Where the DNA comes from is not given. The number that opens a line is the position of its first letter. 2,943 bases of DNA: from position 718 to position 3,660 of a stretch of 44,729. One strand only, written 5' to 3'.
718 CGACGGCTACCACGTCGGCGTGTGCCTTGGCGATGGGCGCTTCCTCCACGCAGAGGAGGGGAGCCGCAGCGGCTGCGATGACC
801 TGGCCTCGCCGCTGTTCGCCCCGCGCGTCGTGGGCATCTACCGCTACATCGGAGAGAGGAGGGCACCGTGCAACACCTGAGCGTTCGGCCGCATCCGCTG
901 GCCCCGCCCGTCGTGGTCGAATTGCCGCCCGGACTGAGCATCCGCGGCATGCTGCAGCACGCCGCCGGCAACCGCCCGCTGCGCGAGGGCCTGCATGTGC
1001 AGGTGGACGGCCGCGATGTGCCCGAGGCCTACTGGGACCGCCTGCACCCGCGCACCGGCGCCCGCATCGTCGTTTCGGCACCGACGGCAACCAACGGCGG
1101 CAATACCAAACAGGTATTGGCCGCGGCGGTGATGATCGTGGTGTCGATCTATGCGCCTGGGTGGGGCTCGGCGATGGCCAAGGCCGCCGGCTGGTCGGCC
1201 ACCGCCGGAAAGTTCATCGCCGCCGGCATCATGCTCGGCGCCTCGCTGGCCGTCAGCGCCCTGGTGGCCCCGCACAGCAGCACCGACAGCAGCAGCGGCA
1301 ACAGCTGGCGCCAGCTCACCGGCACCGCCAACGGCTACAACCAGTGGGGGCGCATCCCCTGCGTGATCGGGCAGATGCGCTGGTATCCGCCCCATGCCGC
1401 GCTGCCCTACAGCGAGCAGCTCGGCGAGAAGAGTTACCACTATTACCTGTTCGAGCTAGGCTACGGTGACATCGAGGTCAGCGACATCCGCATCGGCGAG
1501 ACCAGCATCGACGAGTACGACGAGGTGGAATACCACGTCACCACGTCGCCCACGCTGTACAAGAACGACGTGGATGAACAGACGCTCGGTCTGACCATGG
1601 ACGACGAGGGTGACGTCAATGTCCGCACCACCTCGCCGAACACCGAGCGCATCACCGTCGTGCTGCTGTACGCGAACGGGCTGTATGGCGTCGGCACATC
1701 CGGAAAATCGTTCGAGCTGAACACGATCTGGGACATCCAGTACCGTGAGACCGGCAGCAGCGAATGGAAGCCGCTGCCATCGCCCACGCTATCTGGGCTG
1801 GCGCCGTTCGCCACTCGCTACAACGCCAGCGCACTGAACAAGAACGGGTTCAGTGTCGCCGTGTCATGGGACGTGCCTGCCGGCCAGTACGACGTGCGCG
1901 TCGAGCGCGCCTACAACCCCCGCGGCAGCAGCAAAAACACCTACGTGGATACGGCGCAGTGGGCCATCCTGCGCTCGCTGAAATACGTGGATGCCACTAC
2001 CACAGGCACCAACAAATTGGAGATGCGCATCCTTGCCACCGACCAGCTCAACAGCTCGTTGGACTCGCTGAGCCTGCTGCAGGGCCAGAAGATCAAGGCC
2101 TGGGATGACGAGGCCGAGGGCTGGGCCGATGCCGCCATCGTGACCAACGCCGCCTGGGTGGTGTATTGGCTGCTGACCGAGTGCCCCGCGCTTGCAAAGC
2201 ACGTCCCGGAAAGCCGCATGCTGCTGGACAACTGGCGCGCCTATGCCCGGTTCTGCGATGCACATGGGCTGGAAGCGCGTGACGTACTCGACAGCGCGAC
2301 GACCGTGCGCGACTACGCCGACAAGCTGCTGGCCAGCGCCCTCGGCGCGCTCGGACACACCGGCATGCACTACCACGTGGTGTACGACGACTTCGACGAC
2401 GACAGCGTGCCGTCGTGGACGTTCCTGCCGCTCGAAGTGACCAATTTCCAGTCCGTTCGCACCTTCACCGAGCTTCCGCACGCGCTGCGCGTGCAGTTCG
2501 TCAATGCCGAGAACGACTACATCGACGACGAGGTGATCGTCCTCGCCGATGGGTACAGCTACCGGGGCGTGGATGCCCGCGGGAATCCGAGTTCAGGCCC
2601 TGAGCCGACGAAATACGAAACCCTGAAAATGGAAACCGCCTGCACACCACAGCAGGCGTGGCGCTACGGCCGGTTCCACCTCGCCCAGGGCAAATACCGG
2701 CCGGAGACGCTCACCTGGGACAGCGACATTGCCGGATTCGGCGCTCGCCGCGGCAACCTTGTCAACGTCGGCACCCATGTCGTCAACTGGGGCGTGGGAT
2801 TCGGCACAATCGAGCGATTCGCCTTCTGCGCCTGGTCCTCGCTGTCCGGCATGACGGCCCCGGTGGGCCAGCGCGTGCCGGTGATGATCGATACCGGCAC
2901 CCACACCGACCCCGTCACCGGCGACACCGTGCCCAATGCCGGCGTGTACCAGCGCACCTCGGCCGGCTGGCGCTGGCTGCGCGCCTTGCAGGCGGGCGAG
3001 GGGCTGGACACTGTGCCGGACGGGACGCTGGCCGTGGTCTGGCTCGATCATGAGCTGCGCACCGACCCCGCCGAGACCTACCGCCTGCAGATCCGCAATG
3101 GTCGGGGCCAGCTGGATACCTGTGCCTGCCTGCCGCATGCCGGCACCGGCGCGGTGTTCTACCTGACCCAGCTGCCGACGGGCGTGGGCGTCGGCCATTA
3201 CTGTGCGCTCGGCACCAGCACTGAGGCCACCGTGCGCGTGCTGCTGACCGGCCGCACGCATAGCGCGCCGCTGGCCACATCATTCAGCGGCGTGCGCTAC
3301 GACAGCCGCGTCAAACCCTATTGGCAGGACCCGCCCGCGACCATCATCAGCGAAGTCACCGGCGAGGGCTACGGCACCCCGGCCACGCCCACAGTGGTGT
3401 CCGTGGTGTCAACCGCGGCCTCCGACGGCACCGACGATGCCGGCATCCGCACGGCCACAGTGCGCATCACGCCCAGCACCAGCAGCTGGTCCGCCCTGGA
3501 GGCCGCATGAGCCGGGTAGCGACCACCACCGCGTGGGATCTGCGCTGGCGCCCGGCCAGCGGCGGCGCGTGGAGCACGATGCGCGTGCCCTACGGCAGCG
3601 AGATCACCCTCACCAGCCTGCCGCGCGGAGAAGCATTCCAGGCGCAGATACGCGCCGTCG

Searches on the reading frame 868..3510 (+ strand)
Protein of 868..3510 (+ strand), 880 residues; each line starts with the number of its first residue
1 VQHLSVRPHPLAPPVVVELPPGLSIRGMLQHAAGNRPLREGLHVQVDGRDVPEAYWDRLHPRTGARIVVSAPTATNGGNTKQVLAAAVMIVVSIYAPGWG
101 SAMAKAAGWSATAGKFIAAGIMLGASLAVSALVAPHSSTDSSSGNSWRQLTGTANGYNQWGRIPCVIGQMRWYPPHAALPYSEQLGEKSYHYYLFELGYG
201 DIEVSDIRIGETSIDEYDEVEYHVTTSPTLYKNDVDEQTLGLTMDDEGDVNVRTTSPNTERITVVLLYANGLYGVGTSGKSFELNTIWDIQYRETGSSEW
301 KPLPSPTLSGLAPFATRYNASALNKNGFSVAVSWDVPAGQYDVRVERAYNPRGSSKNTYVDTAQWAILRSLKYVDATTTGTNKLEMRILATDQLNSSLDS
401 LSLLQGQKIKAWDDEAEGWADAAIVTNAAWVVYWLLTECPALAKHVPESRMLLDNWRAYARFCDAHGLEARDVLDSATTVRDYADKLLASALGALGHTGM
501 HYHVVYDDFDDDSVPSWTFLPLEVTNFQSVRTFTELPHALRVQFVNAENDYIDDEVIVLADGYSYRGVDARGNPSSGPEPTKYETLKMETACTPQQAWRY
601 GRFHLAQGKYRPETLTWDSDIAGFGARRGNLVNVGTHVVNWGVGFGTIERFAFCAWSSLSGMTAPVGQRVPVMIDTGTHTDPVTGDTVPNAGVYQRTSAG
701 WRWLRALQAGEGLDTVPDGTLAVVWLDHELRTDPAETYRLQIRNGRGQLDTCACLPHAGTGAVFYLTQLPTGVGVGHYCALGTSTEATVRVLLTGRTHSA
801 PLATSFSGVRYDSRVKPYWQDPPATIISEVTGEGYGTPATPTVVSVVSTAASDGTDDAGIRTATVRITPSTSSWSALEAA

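Call 80: search_protein_families(library=phrogs, proteins=[window:868-3510:+], max_evalue=0.00001)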
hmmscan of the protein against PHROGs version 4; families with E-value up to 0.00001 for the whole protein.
window:868-3510:+ (880 aa): 2 families
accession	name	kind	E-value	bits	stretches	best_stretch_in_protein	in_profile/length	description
phrog_31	-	tail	3.9e-54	185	1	39-644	135-749/1565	central tail fiber J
phrog_469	-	tail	2.4e-23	83.2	2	111-224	91-196/903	tail protein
